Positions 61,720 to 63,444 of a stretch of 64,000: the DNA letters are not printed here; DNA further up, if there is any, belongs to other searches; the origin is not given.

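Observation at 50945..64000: SusC/SusD-less beta-1,3-glucan (laminarin-type) utilisation operon built on a GPH symporter and a cytoplasmic phosphorylase-like giant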

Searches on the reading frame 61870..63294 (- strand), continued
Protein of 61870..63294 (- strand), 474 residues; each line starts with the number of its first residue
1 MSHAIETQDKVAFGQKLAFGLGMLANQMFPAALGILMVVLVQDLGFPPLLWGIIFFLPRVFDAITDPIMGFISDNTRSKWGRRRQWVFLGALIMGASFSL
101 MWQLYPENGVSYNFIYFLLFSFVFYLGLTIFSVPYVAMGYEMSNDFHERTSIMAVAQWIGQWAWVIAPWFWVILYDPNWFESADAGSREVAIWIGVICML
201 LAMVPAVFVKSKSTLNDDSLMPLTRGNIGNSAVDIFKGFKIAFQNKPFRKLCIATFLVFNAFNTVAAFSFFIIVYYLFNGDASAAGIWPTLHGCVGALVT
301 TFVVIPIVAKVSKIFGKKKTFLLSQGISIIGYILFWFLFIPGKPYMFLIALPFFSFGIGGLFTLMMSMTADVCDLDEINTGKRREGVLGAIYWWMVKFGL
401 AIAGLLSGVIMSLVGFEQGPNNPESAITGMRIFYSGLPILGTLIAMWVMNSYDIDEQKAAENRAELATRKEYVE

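Call 80: predict_structure(alignment_id=A1)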
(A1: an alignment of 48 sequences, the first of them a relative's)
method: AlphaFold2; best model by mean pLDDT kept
length: 1154 residues; sequences in the alignment: 48
mean_pLDDT: 88.4   pTM: 0.75
mean pLDDT of the five models: 88.4, 87.5, 86.6, 85.4, 84.0
residues with pLDDT >= 90: 641; 70-90: 473; 50-70: 36; < 50: 4
segments of 3 or more residues with pLDDT < 50: 20-23
pLDDT, mean of each block of 10 residues (from residue 1): 69 68 66 93 92 94 85 86 95 83 74 89 93 88 94 94 93 90 92 90 96 86 92 90 94 96 93 95 94 85 89 92 87 92 87 86 92 93 91 91 88 83 89 80 91 89 87 88 74 88 87 79 91 93 93 90 92 90 90 91 82 81 94 85 76 91 89 87 88 95 93 86 82 86 93 87 86 83 92 90 91 91 85 73 85 84 90 92 93 92 94 80 87 87 91 84 91 90 88 91 93 95 93 82 88 92 83 79 94 94 94 92 91 96 94 89
secondary structure, 60 per line:
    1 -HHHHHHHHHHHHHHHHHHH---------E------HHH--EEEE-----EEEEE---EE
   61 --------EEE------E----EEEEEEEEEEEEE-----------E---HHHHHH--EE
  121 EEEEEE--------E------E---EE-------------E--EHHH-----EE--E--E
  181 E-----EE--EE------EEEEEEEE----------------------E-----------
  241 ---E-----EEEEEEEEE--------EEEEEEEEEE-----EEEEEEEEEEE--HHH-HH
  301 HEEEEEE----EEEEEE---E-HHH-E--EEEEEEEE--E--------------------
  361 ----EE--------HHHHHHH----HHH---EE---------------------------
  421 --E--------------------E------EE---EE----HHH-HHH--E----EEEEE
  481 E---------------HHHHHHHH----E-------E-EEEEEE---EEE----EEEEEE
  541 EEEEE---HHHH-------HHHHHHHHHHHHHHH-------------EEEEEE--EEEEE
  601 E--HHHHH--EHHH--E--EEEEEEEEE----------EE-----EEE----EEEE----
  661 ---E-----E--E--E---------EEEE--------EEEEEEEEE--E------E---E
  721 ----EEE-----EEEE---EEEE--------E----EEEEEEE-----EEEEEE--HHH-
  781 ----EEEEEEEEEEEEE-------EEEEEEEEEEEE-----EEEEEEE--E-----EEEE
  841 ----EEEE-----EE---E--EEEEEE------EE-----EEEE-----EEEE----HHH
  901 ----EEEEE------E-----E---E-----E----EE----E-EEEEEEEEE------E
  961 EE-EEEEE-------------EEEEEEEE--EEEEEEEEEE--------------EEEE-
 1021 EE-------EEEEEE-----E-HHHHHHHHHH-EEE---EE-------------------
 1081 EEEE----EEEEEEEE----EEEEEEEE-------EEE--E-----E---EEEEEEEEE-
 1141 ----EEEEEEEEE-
elements in order (helices of 4 or more, strands of 3 or more residues): H2-20 E42-45 E51-55 E69-71 E83-95 H111-116 E119-126 E199-206 E250-258 E267-276 E282-292 E302-307 E312-317 E330-337 H375-381 E476-481 H497-504 E519-524 E528-530 E535-545 H549-552 H560-574 E588-593 E596-601 H604-608 E620-628 E646-648 E653-656 E686-689 E698-706 E725-727 E733-736 E740-743 E757-763 E769-774 E785-797 E805-816 E822-828 E837-840 E845-848 E862-867 E881-884 E890-893 E905-909 E945-953 E960-962 E964-968 E982-989 E992-1001 E1016-1019 E1030-1035 H1043-1052 E1054-1056 E1081-1084 E1089-1096 E1101-1108 E1116-1118 E1131-1139 E1145-1153

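Call 82: fold_search(model_id=the predicted structure, library=pdb)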
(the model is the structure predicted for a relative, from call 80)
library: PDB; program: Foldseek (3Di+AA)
matches with E <= 10: 634; with E <= 0.001: 18
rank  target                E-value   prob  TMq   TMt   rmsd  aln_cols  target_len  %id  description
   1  5m11                  1.2e-07  1.00  0.09  0.13  29.7       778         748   11  Structural and functional probing of PorZ, an essential bacterial surface component of the type-IX secretion system of h (released 2016-11-09)
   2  6za2_B                1.4e-05  0.87  0.07  0.07  30.2       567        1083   10  Crystal structure of dimeric latent PorU from Porphyromonas gingivalis (released 2021-09-29)
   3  6za2_A                5.4e-05  0.80  0.07  0.07  30.5       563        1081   10  Crystal structure of dimeric latent PorU from Porphyromonas gingivalis (released 2021-09-29)
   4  7ptp_A                6.7e-05  0.60  0.07  0.10  36.4       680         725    8  In-situ structure of pentameric S-layer protein (released 2021-12-15)
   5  3pvm_A                7.8e-05  0.41  0.07  0.05  31.1       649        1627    7  Structure of Complement C5 in Complex with CVF (released 2011-01-19)
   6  1fnf                  1.5e-04  0.63  0.06  0.16  43.1       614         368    8  FRAGMENT OF HUMAN FIBRONECTIN ENCOMPASSING TYPE-III REPEATS 7 THROUGH 10 (released 1996-01-29)
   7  5n47_F                1.6e-04  0.91  0.06  0.23  31.3       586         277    8  Structure of Anticalin N7E in complex with the three-domain fragment Fn7B8 of human oncofetal fibronectin (released 2018-02-14)
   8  9fly_A                2.5e-04  0.18  0.05  0.07  80.8       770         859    9  CryoEM structure of the base (4151-5009) in the grappling hook protein A (GhpA) in the bacterium Aureispira sp. CCB-QB (released 2024-10-16)
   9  2wii_A                2.6e-04  0.57  0.06  0.11  29.3       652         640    7  Complement C3b in complex with factor H domains 1-4 (released 2009-06-09)
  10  7q1y_A                3.6e-04  0.21  0.06  0.05  33.4       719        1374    8  X-ray structure of human A2ML1 (released 2022-04-20)
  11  8ovb_A                4.9e-04  0.44  0.06  0.11  29.8       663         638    7  Human Complement C3b in complex with Trypanosoma brucei ISG65. (released 2024-02-14)
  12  7q62_B                5.7e-04  0.20  0.06  0.08  32.6       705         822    8  Structure of TEV cleaved A2ML1 dimer (A2ML1-TT dimer) (released 2022-04-20)
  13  9ef5_B                7.1e-04  0.57  0.07  0.13  36.3       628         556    8  Cryo-EM structure of Drosophila melanogaster insulin receptor (dmIR) bound with one DILP2, asymmetric conformation (released 2025-10-01)
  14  7c7u_B                7.1e-04  0.47  0.06  0.12  27.1       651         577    8  Biofilm associated protein - BSP domain (released 2021-05-12)
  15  6ru5_A                7.1e-04  0.15  0.06  0.09  28.3       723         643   10  human complement C3 in complex with the hC3Nb1 nanobody (released 2019-08-21)
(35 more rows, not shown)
